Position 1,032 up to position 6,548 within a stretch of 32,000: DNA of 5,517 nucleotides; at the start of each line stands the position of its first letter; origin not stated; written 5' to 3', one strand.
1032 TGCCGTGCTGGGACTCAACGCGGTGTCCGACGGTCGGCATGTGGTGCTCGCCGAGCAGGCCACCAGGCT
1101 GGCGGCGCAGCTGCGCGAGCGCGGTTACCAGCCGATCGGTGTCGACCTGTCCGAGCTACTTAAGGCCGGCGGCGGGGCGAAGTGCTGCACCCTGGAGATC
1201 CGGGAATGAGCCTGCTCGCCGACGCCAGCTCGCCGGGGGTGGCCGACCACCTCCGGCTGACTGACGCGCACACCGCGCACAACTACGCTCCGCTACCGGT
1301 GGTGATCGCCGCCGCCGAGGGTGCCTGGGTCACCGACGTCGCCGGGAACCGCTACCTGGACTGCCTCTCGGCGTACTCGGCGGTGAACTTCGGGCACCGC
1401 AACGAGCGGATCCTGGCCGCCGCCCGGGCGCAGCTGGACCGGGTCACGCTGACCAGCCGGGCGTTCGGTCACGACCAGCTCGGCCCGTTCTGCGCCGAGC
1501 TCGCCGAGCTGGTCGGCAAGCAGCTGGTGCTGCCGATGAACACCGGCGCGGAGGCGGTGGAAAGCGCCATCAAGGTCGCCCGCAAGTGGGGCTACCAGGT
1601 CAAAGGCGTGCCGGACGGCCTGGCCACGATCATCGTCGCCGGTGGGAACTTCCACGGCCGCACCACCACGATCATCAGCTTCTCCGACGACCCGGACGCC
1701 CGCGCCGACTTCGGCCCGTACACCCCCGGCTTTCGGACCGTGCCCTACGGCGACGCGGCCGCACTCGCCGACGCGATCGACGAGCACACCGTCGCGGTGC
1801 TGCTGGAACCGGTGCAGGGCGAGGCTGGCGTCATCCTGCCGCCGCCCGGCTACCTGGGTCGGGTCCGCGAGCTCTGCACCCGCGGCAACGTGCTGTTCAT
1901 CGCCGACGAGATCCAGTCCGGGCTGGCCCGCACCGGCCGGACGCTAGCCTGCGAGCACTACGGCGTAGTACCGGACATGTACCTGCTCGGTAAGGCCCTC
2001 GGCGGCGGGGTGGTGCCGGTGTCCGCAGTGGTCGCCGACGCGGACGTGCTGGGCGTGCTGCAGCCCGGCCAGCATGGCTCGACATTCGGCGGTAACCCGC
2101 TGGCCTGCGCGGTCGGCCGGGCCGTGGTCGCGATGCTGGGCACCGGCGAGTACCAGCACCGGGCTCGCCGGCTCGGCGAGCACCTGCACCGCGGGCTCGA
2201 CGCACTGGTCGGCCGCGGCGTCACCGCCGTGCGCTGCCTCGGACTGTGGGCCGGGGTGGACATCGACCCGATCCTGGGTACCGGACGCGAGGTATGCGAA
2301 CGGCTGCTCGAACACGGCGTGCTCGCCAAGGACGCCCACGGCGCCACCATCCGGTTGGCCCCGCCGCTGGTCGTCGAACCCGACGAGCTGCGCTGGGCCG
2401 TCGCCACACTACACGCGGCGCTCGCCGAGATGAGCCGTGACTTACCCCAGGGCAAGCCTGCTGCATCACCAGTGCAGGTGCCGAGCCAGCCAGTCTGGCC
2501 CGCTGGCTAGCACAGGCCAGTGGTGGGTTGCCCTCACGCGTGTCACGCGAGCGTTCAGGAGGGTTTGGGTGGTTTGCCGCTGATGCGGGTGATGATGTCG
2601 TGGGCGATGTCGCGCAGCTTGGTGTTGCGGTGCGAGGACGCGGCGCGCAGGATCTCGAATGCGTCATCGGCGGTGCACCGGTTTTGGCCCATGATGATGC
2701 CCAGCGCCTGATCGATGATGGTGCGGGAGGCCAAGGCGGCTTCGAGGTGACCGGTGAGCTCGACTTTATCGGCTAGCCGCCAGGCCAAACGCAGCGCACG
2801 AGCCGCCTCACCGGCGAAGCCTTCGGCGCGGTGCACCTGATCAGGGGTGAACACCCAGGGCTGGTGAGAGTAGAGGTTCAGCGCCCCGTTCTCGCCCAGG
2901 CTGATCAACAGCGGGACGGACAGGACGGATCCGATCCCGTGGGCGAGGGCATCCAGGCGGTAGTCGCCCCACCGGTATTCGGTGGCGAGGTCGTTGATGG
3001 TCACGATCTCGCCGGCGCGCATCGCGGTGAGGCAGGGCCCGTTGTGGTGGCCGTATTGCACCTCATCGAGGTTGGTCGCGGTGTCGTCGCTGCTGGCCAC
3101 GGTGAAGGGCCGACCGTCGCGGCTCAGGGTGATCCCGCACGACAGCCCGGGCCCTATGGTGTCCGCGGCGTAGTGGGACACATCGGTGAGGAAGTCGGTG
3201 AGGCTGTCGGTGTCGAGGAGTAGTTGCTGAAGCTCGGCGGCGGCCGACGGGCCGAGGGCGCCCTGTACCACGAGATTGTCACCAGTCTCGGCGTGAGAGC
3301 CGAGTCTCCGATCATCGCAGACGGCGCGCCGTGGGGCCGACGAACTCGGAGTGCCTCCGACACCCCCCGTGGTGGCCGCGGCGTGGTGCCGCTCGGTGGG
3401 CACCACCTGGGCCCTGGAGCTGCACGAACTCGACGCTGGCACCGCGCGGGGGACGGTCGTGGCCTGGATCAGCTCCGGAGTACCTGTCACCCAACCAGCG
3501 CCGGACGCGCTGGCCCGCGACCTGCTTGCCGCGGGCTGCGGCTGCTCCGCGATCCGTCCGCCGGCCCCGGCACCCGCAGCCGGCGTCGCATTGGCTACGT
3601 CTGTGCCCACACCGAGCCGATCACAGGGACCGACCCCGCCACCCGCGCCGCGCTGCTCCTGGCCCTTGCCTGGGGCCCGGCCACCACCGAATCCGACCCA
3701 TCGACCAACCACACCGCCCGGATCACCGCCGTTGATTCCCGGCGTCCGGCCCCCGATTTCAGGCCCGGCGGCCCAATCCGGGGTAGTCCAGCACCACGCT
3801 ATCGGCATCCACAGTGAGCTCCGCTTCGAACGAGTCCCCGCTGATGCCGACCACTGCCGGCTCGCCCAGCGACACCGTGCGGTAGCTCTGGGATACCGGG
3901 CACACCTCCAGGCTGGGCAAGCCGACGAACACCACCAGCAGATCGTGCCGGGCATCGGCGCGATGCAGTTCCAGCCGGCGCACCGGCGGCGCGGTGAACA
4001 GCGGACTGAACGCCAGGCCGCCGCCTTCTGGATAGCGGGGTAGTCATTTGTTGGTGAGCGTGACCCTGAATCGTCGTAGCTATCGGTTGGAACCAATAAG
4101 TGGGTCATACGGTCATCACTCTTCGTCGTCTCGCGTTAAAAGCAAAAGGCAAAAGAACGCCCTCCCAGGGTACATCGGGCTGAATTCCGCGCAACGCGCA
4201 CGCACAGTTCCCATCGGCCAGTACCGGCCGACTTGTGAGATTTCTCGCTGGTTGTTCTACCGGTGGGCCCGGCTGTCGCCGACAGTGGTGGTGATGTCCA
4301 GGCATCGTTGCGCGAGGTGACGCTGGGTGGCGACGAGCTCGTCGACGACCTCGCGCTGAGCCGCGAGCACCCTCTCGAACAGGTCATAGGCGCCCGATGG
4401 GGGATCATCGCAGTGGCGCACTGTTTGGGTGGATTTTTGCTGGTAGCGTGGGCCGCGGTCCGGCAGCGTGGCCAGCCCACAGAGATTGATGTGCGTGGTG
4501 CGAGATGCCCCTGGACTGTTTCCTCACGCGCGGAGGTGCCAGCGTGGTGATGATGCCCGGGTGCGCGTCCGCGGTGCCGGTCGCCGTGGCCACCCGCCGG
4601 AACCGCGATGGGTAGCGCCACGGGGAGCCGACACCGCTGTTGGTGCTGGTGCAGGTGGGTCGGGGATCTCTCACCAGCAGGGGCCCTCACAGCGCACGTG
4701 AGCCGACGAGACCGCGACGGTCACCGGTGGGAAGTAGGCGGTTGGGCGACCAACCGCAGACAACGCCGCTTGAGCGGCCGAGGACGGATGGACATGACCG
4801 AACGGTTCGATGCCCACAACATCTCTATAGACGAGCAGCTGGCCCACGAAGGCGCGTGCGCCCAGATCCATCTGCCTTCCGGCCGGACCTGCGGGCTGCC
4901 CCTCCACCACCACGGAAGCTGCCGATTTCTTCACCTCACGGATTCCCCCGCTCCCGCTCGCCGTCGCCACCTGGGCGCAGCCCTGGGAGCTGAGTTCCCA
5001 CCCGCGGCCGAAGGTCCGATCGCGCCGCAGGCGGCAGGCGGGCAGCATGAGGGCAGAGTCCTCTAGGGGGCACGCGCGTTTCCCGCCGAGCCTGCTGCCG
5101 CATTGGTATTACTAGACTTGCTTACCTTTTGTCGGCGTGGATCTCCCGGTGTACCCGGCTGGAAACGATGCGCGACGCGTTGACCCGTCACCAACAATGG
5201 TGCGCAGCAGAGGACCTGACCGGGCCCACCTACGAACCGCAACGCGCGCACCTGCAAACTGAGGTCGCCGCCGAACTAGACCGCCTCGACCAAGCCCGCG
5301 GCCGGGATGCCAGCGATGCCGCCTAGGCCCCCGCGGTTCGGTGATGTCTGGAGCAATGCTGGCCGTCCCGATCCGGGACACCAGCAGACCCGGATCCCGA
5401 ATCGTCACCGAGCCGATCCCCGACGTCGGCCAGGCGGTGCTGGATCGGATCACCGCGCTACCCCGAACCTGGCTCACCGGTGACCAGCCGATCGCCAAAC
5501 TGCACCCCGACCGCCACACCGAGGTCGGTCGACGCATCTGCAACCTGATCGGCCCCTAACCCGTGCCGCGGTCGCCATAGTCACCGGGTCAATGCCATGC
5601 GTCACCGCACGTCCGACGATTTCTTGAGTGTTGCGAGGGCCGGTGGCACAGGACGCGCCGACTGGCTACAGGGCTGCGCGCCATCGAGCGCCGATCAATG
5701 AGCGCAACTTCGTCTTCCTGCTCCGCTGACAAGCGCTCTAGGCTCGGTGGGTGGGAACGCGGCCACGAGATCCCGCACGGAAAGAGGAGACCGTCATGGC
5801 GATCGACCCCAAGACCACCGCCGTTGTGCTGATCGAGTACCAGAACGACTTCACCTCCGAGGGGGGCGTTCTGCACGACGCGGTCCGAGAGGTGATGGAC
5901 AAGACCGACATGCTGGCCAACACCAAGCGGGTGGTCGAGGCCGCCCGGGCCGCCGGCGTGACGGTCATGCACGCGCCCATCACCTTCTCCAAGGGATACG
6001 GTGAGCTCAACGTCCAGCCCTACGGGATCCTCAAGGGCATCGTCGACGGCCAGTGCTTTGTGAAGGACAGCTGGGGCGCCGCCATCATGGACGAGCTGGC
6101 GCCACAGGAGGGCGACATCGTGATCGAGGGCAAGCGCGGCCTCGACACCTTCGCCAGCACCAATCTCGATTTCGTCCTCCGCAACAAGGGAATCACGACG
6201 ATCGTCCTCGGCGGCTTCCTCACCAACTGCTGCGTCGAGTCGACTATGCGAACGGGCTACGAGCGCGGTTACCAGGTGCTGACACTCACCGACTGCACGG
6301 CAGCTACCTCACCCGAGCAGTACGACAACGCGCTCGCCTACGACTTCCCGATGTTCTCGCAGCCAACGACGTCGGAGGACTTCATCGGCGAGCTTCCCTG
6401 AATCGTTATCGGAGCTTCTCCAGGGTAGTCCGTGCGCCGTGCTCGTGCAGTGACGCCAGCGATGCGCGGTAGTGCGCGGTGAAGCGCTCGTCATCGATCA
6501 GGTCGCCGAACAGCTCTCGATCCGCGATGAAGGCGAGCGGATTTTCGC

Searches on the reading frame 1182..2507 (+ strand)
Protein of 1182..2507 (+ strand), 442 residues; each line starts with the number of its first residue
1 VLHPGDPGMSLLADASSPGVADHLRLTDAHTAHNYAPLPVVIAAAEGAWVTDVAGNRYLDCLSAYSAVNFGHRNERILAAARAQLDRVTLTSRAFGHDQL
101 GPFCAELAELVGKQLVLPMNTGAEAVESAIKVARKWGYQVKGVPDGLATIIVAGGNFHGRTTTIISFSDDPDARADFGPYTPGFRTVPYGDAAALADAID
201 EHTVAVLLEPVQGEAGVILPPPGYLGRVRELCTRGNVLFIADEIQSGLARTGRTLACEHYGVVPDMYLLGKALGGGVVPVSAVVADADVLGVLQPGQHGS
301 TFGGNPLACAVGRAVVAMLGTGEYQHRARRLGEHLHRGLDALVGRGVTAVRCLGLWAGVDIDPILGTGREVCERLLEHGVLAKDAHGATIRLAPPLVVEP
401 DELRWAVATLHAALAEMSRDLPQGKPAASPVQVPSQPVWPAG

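Call 58: search_protein_families(library=pfam, proteins=[window:1182-2507:+], max_evalue=0.00001)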
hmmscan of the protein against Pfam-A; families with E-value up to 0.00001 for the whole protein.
window:1182-2507:+ (442 aa): 1 family
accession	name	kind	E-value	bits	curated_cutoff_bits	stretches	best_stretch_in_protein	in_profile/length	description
PF00202.27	Aminotran_3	-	1.6e-110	370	30.5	1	32-414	3-403/403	Aminotransferase class-III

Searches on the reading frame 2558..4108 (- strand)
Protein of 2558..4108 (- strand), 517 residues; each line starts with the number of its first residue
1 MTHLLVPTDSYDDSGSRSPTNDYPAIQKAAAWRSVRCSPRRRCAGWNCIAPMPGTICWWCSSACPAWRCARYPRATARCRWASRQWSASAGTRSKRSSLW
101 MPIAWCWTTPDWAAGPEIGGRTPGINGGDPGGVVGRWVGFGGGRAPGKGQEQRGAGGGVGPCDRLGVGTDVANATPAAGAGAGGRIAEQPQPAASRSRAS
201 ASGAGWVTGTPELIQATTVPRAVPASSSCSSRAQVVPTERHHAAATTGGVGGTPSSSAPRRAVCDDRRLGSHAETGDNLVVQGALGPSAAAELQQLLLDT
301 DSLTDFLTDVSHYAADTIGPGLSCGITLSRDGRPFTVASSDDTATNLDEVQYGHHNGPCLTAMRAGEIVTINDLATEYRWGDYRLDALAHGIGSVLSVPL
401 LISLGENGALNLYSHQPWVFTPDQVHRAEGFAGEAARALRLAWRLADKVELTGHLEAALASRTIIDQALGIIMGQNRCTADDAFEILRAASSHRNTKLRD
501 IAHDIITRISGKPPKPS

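Call 58: search_protein_families(library=pfam, proteins=[window:2558-4108:-], max_evalue=0.00001)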
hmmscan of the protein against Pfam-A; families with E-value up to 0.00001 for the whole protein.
window:2558-4108:- (517 aa): 3 families
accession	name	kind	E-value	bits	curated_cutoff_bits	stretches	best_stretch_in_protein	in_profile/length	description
PF03861.19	ANTAR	-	1.5e-19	70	27.3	1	454-506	2-54/54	ANTAR domain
PF13185.12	GAF_2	-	2.1e-15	57.6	28.6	1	301-439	2-135/136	GAF domain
PF01590.32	GAF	-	6.7e-09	36.8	22.4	1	324-439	22-133/133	GAF domain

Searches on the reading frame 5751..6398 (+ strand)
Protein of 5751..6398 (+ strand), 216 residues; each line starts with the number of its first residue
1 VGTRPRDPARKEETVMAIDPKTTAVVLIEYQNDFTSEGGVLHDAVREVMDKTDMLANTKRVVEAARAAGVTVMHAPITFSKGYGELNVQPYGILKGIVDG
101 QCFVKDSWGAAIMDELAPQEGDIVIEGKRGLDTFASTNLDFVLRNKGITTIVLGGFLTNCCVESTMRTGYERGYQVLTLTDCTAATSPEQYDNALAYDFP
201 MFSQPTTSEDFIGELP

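Call 58: search_protein_families(library=pfam, proteins=[window:5751-6398:+], max_evalue=0.00001)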
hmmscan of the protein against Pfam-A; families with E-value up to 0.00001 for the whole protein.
window:5751-6398:+ (216 aa): 1 family
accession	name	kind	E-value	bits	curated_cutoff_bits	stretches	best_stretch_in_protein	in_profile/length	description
PF00857.26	Isochorismatase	-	6.5e-47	160.3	27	1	23-210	1-175/175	Isochorismatase domain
